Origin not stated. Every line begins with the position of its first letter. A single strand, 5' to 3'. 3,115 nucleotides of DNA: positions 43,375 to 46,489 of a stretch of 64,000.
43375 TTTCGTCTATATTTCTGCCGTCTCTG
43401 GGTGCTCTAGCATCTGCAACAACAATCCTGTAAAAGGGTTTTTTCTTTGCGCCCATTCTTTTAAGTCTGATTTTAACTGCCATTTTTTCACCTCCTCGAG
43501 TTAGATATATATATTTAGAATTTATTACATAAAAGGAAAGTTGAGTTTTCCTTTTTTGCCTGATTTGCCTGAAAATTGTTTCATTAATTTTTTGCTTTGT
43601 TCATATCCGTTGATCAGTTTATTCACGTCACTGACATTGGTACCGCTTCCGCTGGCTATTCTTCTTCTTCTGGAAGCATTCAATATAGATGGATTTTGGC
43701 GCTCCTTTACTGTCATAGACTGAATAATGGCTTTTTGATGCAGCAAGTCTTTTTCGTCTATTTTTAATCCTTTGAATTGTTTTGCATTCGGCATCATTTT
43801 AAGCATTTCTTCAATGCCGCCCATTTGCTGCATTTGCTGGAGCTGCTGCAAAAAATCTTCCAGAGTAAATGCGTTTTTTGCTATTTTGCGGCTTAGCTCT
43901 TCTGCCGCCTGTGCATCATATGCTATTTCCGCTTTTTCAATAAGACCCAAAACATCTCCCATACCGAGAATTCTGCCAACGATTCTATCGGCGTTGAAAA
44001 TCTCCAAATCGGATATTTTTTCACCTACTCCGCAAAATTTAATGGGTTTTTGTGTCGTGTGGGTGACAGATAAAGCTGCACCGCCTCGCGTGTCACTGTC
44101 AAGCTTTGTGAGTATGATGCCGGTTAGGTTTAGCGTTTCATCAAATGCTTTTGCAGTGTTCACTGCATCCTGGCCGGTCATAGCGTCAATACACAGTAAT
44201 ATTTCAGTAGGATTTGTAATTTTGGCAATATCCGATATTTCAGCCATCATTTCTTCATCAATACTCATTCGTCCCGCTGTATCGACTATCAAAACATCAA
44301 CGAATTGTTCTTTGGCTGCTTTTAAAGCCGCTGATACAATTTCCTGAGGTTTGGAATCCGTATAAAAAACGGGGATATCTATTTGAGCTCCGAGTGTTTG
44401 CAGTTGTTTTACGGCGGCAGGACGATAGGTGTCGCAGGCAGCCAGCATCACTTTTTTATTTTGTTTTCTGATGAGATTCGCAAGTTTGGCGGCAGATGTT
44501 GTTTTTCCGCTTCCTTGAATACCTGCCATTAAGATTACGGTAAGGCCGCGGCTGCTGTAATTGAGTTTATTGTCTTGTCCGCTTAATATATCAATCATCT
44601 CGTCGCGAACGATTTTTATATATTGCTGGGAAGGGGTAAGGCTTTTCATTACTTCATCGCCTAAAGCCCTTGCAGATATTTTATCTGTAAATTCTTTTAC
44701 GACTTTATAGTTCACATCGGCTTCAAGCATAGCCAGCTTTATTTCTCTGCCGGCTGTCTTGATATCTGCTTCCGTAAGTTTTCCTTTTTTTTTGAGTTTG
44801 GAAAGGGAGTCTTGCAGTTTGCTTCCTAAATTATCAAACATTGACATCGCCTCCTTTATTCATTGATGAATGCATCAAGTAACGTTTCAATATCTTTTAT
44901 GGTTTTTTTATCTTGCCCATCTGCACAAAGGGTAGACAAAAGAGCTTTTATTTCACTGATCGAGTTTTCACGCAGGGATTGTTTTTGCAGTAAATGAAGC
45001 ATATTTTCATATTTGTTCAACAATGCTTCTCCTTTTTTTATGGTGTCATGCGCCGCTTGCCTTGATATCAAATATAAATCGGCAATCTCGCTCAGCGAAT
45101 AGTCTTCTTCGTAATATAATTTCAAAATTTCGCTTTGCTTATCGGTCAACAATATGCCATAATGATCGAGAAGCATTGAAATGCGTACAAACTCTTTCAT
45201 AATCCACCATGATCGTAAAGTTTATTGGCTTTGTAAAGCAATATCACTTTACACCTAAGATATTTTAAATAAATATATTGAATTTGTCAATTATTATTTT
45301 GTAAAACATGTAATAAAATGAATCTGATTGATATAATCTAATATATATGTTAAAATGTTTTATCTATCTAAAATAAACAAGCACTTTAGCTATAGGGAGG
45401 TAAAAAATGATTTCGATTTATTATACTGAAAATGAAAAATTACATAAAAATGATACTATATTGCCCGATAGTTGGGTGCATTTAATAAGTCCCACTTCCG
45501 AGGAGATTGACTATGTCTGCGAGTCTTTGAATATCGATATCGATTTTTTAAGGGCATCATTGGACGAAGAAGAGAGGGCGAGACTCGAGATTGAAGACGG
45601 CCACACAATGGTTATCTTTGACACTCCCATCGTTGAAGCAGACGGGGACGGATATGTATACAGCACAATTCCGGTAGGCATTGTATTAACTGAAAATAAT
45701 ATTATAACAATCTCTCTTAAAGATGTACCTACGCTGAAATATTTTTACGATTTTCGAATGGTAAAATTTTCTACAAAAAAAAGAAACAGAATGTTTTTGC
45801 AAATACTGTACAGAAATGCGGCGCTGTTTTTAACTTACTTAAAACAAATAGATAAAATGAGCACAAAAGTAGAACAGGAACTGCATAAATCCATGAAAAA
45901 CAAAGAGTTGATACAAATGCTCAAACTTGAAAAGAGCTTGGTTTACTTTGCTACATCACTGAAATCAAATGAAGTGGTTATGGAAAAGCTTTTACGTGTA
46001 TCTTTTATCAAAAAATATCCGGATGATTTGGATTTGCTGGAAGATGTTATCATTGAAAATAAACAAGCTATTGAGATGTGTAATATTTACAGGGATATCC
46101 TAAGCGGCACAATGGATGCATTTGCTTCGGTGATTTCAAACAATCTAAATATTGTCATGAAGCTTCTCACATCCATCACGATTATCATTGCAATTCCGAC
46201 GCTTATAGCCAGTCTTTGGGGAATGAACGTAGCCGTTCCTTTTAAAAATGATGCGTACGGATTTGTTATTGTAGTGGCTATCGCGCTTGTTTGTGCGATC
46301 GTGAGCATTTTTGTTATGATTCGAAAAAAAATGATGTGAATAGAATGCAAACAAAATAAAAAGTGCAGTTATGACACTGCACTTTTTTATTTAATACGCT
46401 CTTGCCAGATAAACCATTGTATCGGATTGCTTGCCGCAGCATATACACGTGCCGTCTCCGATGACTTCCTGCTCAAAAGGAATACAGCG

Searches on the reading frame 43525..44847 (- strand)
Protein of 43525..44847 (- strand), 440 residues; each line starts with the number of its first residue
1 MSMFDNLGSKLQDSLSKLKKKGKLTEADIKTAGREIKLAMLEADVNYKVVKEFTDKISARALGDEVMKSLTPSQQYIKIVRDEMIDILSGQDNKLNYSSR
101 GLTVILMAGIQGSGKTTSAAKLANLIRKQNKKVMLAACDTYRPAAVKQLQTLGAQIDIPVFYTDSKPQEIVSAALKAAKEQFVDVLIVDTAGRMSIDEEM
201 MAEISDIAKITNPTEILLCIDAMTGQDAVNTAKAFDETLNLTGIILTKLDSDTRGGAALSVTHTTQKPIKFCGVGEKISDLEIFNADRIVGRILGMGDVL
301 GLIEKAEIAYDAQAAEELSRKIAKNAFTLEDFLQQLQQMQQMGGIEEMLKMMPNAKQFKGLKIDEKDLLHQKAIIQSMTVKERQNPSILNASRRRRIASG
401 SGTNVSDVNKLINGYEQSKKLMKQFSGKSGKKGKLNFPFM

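Call 63: search_protein_families(library=pfam, proteins=[window:43525-44847:-], max_evalue=0.0001)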
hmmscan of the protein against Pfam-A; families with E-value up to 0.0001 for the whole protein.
window:43525-44847:- (440 aa): 7 families
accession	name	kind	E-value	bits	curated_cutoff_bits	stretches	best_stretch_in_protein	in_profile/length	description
PF00448.28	SRP54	-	9e-76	254.3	22.7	1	103-295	2-196/196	SRP54-type protein, GTPase domain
PF02978.25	SRP_SPB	-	9.9e-32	109.6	27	1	327-422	2-91/91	Signal peptide binding domain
PF02881.24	SRP54_N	-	1.4e-19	70.5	22.4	1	7-84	1-75/75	SRP54-type protein, helical bundle domain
PF13401.12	AAA_22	-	1.4e-08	35.5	27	1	104-219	7-121/130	AAA domain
PF01656.29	CbiA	-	5.4e-08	33.3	25.4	1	112-262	9-96/125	CobQ/CobB/MinD/ParA nucleotide binding domain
PF13604.12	AAA_30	-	7.5e-08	32.8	27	1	101-219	17-122/191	AAA domain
PF06414.18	Zeta_toxin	-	4.5e-05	23.4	22.3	0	103-191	17-103/199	Zeta toxin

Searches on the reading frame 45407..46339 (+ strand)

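Call 63: search_protein_families(library=pfam, proteins=[window:45407-46339:+], max_evalue=0.0001)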
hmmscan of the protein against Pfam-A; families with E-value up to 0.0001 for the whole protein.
window:45407-46339:+ (310 aa): 1 family
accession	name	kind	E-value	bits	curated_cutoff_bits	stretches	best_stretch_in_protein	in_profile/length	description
PF01544.23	CorA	-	6.1e-54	183.7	27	1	23-306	6-292/292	CorA-like Mg2+ transporter protein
